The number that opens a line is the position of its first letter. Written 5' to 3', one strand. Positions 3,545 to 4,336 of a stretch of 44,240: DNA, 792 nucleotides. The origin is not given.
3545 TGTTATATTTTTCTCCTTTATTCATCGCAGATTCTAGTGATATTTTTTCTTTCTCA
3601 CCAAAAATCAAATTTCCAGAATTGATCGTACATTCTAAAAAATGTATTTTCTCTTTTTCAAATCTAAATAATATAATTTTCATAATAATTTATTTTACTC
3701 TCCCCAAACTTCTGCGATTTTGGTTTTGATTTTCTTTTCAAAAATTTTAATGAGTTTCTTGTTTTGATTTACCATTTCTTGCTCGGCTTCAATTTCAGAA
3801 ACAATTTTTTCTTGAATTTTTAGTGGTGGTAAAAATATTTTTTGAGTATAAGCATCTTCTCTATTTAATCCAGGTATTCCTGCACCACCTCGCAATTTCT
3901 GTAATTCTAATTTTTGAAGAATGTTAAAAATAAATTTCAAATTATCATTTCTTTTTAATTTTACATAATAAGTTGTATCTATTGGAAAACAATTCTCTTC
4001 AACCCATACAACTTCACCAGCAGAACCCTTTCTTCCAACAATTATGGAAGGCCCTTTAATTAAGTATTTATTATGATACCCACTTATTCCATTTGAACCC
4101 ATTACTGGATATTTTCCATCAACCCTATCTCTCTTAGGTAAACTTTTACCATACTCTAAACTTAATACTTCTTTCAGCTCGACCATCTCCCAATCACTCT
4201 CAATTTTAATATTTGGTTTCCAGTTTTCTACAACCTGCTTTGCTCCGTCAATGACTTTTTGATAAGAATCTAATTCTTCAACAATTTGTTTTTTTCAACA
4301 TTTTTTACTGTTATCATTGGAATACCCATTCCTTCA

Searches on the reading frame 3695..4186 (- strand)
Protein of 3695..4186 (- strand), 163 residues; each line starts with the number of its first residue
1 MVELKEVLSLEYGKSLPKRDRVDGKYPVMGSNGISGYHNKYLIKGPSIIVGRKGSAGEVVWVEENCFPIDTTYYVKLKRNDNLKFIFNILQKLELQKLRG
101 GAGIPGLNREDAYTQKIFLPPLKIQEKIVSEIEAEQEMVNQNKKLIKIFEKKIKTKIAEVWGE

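Call 3: search_protein_families(library=pfam, proteins=[window:3695-4186:-], max_evalue=0.1)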
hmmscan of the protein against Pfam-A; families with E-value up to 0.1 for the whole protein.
window:3695-4186:- (163 aa): 1 family
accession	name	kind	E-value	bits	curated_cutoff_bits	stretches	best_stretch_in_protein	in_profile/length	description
PF01420.25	Methylase_S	-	7.5e-20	72.2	22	1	2-134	7-151/168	Type I restriction modification DNA specificity domain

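Call 4: search_protein_families(library=padloc, proteins=[window:3695-4186:-], max_evalue=0.1)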
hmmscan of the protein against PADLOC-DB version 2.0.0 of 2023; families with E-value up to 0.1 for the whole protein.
window:3695-4186:- (163 aa): 66 families (the best 25 are shown)
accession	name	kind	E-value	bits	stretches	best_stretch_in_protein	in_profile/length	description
PDLC03061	Specificity_I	-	1e-39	134.7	1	1-162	5-169/360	Type I specificity subunit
PDLC03624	REase_MTase_IIG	-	1.9e-39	133.4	1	2-159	892-1065/1271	Type IIG restriction enzyme-methyltransferase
PDLC03099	Specificity_I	-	1.7e-38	130.8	1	2-155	8-163/405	Type I specificity subunit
PDLC03115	Specificity_I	-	6.8e-35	118.5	1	4-140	13-149/462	Type I specificity subunit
PDLC03063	Specificity_I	-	1.6e-32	111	1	3-154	8-159/369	Type I specificity subunit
PDLC03068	Specificity_I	-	1.1e-31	108.4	1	3-145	229-375/403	Type I specificity subunit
PDLC03065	Specificity_I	-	1.3e-28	98.5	1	4-123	203-325/363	Type I specificity subunit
PDLC03116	Specificity_I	-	2.3e-27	94.2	1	2-146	17-162/409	Type I specificity subunit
PDLC03054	Specificity_I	-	3.1e-25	86.5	1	7-147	17-157/401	Type I specificity subunit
PDLC03136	Specificity_I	-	3.2e-19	67.2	1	3-123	141-261/316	Type I specificity subunit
PDLC04137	mad5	-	1.2e-17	62.2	1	2-156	6-183/392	mads_5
PDLC03093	Specificity_I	-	8.2e-17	59.3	1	9-140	200-331/374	Type I specificity subunit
PDLC03144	Specificity_I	-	1.1e-16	59.4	1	2-129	19-154/388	Type I specificity subunit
PDLC03090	Specificity_I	-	1.2e-11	42.6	1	30-147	288-409/434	Type I specificity subunit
PDLC03102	Specificity_I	-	1.2e-11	42.4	1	19-144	233-358/376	Type I specificity subunit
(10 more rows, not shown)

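Call 5: search_protein_families(library=ncbifam, proteins=[window:3695-4186:-], max_evalue=0.1)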
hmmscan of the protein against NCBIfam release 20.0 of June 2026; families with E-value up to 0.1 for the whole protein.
window:3695-4186:- (163 aa): 2 families
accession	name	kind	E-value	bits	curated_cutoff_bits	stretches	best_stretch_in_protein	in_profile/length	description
TIGR02786.1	addB_alphas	equivalog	0.037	12.1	486.5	1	90-156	455-521/1024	double-strand break repair protein AddB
NF052526.1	ODC_var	equivalog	0.089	11.6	440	0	14-70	55-110/364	putative NPN-dependent ornithine cyclodeaminase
